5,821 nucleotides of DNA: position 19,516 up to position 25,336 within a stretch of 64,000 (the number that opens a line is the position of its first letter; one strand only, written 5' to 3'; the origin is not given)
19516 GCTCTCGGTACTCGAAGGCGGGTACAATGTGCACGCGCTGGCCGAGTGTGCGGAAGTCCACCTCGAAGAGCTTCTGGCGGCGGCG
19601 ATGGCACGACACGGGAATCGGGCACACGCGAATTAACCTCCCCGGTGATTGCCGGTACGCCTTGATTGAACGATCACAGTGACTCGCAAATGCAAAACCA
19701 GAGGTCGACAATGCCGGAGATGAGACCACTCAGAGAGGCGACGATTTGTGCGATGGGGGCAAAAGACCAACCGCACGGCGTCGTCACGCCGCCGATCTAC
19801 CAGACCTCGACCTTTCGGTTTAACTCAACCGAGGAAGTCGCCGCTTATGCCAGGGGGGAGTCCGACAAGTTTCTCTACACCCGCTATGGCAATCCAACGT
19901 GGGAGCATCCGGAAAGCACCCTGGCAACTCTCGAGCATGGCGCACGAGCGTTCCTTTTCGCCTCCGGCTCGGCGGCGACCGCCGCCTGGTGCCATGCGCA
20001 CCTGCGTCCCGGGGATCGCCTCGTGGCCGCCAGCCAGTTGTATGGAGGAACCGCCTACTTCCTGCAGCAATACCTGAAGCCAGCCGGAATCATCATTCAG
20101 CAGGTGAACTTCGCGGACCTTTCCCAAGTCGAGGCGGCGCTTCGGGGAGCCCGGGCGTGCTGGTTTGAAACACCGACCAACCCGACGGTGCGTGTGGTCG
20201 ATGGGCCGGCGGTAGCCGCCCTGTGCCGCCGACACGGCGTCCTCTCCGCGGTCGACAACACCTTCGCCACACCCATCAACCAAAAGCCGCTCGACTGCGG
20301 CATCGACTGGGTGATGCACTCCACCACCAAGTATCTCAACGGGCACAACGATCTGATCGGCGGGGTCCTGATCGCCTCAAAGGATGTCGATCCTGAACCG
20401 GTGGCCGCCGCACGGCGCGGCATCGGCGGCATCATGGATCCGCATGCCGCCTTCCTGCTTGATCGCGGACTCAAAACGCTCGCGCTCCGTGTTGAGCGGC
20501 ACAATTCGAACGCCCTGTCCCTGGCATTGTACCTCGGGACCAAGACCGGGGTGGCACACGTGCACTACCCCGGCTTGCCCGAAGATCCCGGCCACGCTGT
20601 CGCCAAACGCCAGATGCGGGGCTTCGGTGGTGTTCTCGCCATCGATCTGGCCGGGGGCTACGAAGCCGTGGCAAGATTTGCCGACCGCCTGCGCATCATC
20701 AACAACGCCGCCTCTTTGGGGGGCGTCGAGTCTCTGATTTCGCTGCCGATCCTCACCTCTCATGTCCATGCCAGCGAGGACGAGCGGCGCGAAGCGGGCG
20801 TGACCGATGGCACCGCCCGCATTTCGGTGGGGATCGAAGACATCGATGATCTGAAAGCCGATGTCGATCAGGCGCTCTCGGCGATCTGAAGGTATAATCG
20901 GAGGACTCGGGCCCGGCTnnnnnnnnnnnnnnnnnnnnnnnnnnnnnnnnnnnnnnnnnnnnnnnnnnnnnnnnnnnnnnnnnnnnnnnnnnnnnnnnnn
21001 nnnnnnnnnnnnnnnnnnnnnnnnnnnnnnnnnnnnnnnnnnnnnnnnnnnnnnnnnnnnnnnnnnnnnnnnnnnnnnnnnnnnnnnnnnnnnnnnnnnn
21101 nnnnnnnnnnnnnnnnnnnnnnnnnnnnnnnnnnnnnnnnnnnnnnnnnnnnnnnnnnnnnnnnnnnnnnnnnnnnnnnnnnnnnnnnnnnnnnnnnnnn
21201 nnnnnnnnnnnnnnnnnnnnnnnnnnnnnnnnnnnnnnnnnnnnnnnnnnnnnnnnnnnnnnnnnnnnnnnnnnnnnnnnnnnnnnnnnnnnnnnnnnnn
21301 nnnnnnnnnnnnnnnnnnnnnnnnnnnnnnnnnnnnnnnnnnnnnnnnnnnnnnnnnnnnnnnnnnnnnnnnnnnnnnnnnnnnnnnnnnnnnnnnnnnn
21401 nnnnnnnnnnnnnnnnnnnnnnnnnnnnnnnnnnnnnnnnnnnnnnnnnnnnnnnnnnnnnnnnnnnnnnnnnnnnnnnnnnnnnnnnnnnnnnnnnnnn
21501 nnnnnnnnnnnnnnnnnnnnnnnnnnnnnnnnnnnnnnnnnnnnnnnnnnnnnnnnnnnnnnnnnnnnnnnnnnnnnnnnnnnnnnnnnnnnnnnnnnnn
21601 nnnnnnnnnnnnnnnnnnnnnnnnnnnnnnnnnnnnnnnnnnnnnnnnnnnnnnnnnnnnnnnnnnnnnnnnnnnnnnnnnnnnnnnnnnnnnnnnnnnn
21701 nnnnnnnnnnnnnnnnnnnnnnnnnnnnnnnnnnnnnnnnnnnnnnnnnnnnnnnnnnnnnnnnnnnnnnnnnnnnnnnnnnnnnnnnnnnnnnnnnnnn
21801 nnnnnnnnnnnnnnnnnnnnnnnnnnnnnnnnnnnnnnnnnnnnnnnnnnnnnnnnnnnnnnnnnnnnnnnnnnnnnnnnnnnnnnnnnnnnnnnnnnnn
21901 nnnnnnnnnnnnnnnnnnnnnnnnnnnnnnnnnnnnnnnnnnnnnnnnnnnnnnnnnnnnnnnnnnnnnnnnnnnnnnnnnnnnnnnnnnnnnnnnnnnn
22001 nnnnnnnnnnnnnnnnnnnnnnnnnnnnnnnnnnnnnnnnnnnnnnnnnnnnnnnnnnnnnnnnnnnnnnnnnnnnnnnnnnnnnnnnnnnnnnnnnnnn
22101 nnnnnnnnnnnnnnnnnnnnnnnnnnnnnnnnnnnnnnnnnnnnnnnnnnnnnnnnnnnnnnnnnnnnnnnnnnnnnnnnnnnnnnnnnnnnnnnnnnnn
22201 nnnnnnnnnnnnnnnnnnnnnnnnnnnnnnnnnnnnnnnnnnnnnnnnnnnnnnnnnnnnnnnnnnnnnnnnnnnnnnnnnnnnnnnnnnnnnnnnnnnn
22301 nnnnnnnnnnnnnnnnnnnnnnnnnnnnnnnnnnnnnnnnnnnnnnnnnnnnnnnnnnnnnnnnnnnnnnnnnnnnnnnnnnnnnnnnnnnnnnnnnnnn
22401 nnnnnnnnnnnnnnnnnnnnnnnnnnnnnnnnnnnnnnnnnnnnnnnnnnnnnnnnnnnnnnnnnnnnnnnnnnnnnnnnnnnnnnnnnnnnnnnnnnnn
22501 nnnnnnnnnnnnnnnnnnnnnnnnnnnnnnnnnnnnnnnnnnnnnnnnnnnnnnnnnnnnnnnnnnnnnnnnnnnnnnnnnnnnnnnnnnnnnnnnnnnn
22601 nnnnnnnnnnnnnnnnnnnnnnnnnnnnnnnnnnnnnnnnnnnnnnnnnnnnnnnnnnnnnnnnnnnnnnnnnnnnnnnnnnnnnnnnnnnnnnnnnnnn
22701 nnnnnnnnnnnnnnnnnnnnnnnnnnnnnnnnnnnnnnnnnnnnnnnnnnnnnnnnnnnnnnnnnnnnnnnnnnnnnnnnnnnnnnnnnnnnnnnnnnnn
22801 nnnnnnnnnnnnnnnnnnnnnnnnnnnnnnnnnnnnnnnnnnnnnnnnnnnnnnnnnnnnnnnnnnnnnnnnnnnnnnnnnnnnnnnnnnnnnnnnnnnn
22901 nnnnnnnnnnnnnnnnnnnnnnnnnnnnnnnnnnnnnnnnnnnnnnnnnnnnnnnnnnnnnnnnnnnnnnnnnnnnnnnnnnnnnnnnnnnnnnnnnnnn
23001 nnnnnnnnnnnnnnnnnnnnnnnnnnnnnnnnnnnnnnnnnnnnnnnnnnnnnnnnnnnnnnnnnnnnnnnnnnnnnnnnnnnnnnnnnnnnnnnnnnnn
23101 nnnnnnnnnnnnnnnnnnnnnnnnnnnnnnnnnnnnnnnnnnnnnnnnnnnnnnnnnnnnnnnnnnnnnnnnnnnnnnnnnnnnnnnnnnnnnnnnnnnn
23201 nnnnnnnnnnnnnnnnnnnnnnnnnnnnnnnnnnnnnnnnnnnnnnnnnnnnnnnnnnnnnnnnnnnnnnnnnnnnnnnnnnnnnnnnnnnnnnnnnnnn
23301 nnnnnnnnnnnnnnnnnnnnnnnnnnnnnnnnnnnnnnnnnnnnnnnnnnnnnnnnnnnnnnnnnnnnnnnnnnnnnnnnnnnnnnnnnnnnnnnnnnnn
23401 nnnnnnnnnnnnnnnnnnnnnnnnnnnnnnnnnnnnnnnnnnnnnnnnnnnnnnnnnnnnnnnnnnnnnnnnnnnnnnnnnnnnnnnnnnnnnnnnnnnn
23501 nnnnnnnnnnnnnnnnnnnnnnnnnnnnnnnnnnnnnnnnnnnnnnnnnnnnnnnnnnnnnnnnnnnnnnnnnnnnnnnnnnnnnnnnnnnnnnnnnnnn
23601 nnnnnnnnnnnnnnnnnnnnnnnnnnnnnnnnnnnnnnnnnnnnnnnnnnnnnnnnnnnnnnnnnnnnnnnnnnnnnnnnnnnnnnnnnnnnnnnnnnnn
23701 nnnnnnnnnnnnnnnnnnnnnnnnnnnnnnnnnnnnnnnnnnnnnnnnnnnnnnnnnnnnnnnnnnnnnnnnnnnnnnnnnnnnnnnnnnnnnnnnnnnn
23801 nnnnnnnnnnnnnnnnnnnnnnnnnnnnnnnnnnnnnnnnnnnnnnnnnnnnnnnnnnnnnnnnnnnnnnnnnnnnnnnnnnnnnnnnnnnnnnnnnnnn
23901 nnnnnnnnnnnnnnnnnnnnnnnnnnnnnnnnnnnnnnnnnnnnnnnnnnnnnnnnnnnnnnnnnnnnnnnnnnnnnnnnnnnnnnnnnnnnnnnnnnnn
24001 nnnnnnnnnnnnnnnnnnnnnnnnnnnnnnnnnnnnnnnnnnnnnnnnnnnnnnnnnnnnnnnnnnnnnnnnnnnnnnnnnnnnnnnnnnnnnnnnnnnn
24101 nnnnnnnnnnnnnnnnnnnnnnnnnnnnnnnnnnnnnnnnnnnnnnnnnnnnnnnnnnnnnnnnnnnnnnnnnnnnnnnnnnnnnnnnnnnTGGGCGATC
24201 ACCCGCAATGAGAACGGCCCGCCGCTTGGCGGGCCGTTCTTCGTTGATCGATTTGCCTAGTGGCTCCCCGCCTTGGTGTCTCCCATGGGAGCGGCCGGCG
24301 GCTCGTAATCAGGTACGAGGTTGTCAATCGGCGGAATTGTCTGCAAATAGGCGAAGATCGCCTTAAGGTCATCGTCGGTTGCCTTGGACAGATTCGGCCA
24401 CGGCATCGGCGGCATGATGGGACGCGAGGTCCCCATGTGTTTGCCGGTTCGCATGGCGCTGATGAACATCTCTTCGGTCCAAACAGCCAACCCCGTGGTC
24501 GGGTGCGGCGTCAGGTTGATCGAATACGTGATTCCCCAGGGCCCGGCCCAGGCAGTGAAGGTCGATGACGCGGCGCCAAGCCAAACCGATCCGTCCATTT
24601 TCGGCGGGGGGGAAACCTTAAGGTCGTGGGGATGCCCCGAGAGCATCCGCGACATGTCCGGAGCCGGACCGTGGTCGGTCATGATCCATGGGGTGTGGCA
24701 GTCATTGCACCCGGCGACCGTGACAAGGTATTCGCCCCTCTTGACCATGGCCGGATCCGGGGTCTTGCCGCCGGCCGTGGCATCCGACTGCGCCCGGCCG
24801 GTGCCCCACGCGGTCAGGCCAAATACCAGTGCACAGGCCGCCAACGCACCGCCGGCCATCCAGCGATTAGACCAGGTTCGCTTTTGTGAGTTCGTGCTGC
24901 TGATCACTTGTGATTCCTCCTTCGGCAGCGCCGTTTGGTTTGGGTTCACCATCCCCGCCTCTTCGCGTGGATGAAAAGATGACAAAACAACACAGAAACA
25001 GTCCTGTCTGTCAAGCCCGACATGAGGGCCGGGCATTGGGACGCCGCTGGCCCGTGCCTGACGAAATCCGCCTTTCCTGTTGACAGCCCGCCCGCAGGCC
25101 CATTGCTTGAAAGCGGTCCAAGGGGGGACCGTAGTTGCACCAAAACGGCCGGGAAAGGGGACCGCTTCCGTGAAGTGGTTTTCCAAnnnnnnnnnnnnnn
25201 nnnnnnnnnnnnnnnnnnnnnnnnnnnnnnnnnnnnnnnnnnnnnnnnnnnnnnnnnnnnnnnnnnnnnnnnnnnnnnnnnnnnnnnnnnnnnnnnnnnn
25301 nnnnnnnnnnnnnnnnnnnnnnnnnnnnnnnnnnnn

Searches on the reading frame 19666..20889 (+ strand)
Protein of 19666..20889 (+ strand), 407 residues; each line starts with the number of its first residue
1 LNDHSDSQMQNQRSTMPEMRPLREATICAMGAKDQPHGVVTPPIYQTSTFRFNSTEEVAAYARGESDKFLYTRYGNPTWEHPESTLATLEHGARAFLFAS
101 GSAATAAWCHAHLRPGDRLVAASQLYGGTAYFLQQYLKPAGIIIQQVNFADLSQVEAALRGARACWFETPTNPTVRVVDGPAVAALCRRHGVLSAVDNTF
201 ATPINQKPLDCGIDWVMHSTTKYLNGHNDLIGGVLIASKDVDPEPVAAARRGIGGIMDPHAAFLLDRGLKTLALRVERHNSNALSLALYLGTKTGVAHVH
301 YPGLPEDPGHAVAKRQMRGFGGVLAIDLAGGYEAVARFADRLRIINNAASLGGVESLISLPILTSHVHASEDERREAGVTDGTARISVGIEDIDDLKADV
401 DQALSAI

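Call 48: search_protein_families(library=pfam, proteins=[window:19666-20889:+], max_evalue=0.001)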
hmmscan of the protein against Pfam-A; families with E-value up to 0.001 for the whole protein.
window:19666-20889:+ (407 aa): 1 family
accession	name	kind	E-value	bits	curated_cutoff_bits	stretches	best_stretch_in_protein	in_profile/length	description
PF01053.26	Cys_Met_Meta_PP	-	2.9e-124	414.9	27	1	31-404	9-380/381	Cys/Met metabolism PLP-dependent enzyme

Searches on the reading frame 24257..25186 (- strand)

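Call 48: search_protein_families(library=pfam, proteins=[window:24257-25186:-], max_evalue=0.001)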
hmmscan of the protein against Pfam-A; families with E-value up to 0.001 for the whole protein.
window:24257-25186:- (309 aa): 1 family
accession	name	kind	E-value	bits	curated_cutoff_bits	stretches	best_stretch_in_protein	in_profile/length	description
PF00034.26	Cytochrom_C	-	2.6e-05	25.9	21.3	0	149-284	2-89/90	Cytochrome c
